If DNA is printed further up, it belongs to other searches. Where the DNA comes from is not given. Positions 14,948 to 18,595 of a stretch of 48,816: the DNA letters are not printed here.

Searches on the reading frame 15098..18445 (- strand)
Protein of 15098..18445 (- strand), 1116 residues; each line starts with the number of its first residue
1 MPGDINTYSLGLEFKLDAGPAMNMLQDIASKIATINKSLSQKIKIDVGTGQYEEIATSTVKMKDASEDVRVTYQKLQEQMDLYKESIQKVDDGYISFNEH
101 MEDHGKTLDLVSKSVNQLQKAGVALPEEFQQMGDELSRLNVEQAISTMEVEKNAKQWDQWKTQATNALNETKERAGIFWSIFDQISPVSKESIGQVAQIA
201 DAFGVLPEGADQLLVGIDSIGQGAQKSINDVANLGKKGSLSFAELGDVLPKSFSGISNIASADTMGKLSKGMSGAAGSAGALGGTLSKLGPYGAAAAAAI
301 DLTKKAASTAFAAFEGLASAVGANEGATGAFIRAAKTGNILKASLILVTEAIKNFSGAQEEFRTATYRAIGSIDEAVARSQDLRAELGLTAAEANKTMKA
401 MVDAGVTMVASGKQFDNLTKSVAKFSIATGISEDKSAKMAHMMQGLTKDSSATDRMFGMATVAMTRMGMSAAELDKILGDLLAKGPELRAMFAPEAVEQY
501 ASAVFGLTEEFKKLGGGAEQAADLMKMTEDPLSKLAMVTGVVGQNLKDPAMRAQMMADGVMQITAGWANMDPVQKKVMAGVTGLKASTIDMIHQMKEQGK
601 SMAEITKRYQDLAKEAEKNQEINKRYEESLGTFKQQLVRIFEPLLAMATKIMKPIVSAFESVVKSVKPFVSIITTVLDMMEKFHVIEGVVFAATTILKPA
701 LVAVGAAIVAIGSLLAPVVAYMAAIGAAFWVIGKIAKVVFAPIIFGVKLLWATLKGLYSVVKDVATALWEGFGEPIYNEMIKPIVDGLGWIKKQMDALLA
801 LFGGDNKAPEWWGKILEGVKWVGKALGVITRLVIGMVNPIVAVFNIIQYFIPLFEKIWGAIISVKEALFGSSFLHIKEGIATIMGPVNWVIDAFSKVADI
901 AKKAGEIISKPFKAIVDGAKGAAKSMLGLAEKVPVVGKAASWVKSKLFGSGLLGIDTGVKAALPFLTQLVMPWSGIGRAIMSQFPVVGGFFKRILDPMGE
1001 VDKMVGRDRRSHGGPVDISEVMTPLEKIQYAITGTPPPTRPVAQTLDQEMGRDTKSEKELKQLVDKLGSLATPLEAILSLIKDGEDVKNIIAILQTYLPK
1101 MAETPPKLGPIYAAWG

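Call 25: search_protein_families(library=phrogs, proteins=[window:15098-18445:-], max_evalue=0.001)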
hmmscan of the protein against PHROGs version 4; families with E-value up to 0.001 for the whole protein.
window:15098-18445:- (1116 aa): 2 families
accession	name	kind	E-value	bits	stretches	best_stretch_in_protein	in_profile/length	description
phrog_305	-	tail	2.1e-08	34.3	1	27-943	30-668/1001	tail length tape measure protein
phrog_167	-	tail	1.8e-07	30.3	1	25-1039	55-815/1555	tail length tape measure protein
